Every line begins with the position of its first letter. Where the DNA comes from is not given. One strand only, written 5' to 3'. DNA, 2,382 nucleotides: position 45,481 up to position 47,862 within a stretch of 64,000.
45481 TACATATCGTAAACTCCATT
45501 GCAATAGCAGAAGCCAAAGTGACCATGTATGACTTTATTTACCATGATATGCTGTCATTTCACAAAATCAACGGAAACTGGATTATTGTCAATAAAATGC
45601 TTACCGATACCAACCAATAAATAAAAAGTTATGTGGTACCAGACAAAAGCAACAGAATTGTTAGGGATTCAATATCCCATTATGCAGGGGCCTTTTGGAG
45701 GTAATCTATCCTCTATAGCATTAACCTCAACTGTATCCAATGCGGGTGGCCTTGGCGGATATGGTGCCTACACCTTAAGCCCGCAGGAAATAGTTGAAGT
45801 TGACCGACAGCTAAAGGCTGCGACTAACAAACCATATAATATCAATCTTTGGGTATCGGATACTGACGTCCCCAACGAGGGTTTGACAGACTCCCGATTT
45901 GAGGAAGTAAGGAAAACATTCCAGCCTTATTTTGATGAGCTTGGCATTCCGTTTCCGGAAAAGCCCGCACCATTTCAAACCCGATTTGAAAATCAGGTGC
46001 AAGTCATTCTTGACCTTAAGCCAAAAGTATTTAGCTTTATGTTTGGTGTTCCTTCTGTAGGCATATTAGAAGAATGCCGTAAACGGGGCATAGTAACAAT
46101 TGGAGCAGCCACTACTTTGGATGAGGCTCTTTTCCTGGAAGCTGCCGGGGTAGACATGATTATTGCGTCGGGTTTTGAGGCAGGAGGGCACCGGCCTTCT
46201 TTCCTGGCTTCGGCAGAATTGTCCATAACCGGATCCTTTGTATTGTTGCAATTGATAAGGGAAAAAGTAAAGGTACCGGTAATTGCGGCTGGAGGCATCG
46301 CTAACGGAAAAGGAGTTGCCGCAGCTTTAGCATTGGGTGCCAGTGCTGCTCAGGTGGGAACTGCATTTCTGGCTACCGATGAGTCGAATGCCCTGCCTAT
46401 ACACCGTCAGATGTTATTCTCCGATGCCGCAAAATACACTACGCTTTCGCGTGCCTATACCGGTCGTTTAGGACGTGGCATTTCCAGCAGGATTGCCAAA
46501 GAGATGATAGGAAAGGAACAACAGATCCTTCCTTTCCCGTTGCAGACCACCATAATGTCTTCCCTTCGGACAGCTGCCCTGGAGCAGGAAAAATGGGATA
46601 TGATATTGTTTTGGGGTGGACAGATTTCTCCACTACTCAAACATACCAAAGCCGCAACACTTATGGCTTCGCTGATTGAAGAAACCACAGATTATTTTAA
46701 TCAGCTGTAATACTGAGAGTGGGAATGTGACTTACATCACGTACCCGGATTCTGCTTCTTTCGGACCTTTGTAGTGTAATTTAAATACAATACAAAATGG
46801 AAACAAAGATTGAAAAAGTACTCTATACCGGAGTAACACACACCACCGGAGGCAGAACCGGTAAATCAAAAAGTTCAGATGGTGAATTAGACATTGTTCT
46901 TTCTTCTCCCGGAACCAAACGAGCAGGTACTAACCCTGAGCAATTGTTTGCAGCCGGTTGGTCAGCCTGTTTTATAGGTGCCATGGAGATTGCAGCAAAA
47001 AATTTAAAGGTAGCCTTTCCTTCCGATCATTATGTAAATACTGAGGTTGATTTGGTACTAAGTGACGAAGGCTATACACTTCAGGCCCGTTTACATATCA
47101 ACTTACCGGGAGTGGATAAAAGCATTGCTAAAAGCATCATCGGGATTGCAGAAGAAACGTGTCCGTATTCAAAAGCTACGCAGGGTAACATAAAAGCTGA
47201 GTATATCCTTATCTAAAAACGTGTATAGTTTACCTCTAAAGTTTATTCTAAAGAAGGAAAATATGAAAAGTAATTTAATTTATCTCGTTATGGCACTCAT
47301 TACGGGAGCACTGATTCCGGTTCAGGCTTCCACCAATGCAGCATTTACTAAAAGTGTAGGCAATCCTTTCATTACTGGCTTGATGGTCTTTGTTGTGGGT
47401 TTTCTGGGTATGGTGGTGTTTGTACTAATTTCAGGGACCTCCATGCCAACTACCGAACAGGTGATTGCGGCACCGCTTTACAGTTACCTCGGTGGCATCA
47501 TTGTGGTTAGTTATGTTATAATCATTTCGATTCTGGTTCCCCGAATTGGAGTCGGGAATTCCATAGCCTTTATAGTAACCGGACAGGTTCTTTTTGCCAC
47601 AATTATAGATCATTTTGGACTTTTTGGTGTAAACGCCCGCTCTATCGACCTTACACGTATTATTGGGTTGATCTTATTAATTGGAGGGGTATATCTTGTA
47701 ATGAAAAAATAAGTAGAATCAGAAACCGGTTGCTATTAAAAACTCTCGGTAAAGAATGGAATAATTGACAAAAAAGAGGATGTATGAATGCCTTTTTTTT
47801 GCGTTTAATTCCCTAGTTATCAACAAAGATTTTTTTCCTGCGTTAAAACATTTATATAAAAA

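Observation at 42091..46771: Three CRP-like boxes at exactly the same distance from non-canonical promoters define a local regulon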

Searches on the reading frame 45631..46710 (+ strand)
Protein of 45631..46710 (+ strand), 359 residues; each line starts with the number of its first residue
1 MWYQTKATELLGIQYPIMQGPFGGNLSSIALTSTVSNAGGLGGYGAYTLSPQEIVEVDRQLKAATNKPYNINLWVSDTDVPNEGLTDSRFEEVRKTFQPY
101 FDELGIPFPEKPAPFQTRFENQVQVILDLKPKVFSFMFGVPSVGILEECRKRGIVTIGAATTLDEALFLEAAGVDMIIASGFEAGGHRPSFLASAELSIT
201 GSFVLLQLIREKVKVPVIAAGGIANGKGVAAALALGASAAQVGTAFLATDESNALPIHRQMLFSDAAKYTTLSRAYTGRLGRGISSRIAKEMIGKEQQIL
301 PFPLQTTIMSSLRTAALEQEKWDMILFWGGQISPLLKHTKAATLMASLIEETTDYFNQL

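Call 4: search_protein_families(library=pfam, proteins=[window:45631-46710:+], max_evalue=0.01)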
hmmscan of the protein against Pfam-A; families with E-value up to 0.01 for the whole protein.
window:45631-46710:+ (359 aa): 8 families
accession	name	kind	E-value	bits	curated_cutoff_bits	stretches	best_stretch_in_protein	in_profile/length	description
PF03060.21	NMO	-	4.9e-69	233.7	28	1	6-351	3-331/331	Nitronate monooxygenase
PF01070.24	FMN_dh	-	2.7e-06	27.1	24.9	1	201-247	258-306/350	FMN-dependent dehydrogenase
PF00478.31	IMPDH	-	7.7e-06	25.6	25.6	1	210-254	203-247/345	IMP dehydrogenase / GMP reductase domain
PF01180.27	DHO_dh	-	1.7e-05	24.6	27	1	209-260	233-286/291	Dihydroorotate dehydrogenase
PF00977.27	His_biosynth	-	0.0003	20.7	23.6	1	205-248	181-224/228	Histidine biosynthesis protein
PF05690.20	ThiG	-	0.00055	19.8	23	1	205-250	166-211/247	Thiazole biosynthesis protein ThiG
PF04481.18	DUF561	-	0.001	18.8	21.6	1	167-247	139-218/243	Protein of unknown function (DUF561)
PF01645.23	Glu_synthase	-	0.002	17.8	20.4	1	167-247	222-308/369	Conserved region in glutamate synthase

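Call 46: search_protein_families(library=ncbifam, proteins=[window:45631-46710:+], max_evalue=0.001)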
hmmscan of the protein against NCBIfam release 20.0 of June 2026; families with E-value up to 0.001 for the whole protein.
window:45631-46710:+ (359 aa): 8 families
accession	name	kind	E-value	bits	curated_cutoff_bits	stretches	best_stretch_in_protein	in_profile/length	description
TIGR03151.1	enACPred_II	equivalog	4.8e-41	141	453.1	2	120-353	77-301/307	enoyl-[acyl-carrier-protein] reductase FabK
TIGR02814.1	pfaD_fam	subfamily_domain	1.8e-06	27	449.25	0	11-81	15-87/444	PfaD family polyunsaturated fatty acid/polyketide biosynthesis protein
NF005574.0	PRK07259.1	equivalog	2.3e-06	26.8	269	1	209-252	232-274/304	dihydroorotate dehydrogenase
NF002231.0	PRK01130.1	subfamily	2.3e-05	23.5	189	1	145-246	118-213/230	putative N-acetylmannosamine-6-phosphate 2-epimerase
TIGR01302.1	IMP_dehydrog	equivalog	2.6e-05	23.3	481.5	1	211-253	324-366/450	IMP dehydrogenase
TIGR02151.1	IPP_isom_2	equivalog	8.5e-05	21.6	281.3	1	202-250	247-295/338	type 2 isopentenyl-diphosphate Delta-isomerase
TIGR01037.2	pyrD_sub1_fam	subfamily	0.00018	20.7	270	1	209-250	229-270/300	dihydroorotate dehydrogenase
NF038364.1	AglZ_HisF2_fam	equivalog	0.00076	19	310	0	205-255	186-237/248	AglZ/HisF2 family acetamidino modification protein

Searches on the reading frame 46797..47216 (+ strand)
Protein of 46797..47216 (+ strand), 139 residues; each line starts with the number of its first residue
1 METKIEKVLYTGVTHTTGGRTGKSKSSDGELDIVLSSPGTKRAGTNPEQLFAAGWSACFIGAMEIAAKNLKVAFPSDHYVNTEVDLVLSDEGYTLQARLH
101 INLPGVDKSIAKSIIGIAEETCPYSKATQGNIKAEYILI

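Call 4: search_protein_families(library=pfam, proteins=[window:46797-47216:+], max_evalue=0.01)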
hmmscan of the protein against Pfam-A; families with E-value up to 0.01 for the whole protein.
window:46797-47216:+ (139 aa): 1 family
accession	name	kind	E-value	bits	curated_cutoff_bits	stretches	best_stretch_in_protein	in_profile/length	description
PF02566.24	OsmC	-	8e-13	49.1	27.5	1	43-135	4-98/100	OsmC-like protein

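Call 46: search_protein_families(library=ncbifam, proteins=[window:46797-47216:+], max_evalue=0.001)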
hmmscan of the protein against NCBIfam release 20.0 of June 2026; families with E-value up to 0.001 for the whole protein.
window:46797-47216:+ (139 aa): 3 families
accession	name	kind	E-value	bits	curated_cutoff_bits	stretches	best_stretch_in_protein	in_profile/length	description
TIGR03561.1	organ_hyd_perox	subfamily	4.7e-42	143.5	88.85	1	9-135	1-131/134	Ohr family peroxiredoxin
NF052637.1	HydprxOhrVib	equivalog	2.8e-24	85.9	240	1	8-134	3-131/140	organic hydroperoxide reductase Ohr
TIGR03562.1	osmo_induc_OsmC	subfamily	3.3e-11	43.4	85.8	1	29-133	27-134/137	OsmC family peroxiredoxin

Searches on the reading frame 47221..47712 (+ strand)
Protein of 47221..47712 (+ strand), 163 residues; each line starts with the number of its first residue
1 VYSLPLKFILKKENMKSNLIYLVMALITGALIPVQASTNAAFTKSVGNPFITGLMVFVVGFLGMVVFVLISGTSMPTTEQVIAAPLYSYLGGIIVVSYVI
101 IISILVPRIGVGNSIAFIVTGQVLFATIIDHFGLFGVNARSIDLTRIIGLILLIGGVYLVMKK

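Call 46: search_protein_families(library=ncbifam, proteins=[window:47221-47712:+], max_evalue=0.001)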
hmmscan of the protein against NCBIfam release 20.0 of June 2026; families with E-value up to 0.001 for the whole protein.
window:47221-47712:+ (163 aa): 0 families

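Call 63: search_protein_families(library=pfam, proteins=[window:47263-47712:+], max_evalue=0.001)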
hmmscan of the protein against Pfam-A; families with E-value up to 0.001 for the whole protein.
window:47263-47712:+ (149 aa): 1 family
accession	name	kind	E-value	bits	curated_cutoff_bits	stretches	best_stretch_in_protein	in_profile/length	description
PF04657.19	DMT_YdcZ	-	3.4e-36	125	24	1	7-145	2-140/140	Putative inner membrane exporter, YdcZ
